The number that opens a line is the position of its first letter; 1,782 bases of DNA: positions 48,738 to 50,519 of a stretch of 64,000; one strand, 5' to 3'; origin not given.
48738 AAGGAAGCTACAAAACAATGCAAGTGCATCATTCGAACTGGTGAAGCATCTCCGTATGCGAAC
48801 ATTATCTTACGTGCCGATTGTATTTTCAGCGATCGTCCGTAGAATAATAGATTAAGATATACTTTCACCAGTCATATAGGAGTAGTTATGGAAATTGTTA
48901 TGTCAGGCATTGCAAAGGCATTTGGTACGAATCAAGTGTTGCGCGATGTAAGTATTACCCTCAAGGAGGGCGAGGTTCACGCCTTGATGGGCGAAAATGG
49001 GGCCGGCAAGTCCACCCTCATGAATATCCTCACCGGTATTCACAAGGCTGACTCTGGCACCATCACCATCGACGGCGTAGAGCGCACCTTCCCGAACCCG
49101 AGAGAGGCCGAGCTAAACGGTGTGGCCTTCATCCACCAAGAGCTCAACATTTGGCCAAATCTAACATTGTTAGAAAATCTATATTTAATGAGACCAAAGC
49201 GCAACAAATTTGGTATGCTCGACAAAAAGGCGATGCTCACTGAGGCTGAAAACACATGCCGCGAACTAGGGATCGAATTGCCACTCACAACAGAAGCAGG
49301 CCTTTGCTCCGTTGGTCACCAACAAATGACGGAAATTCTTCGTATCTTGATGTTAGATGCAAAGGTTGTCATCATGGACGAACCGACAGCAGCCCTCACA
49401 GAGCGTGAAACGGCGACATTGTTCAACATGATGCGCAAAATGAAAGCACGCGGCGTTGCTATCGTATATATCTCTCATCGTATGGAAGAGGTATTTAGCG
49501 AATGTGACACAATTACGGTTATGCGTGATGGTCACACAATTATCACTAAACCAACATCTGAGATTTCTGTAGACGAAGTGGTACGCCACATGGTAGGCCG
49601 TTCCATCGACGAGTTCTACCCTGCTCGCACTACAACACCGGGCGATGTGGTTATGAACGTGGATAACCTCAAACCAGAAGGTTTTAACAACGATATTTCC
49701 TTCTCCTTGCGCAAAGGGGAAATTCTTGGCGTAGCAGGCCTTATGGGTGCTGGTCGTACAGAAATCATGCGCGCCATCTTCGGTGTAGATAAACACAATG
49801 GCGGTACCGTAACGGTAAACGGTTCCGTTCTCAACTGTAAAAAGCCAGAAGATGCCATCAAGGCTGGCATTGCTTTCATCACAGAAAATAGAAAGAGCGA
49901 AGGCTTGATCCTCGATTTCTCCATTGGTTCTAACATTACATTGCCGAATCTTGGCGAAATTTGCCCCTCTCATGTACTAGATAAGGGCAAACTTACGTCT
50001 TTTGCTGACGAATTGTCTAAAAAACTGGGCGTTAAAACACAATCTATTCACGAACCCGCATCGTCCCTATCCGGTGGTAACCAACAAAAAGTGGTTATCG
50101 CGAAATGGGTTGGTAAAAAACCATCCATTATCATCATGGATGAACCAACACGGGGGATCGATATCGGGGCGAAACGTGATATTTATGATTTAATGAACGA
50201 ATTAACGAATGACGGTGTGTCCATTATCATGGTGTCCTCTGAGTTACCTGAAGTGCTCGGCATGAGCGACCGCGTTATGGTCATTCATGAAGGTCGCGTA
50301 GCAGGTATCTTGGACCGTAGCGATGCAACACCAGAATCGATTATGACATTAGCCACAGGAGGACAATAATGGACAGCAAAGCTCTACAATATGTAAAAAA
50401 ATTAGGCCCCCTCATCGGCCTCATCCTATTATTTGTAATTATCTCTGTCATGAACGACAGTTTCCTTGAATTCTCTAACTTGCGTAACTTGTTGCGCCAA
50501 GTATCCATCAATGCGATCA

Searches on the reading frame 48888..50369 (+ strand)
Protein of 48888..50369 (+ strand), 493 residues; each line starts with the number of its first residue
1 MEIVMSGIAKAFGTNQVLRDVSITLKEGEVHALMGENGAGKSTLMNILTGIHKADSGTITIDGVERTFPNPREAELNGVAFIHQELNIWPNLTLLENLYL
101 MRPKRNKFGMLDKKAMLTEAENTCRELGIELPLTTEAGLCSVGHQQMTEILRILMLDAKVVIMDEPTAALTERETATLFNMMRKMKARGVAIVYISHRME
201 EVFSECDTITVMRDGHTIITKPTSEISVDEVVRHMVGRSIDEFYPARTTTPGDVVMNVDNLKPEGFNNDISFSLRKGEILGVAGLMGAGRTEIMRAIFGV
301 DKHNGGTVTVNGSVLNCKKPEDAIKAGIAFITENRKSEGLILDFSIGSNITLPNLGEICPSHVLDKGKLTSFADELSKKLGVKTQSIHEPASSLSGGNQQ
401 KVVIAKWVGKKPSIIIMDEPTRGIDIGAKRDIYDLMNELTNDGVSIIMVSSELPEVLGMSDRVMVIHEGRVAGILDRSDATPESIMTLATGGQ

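Call 58: search_protein_families(library=pfam, proteins=[window:48888-50369:+], max_evalue=0.00001)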
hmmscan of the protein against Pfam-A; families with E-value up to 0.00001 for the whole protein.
window:48888-50369:+ (493 aa): 2 families
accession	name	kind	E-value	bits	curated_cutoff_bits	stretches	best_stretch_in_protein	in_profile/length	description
PF00005.33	ABC_tran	-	3.7e-52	177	25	2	18-168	1-137/137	ABC transporter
PF13304.12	AAA_21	-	2.5e-09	38.1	27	0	389-450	233-297/304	AAA domain, putative AbiEii toxin, Type IV TA system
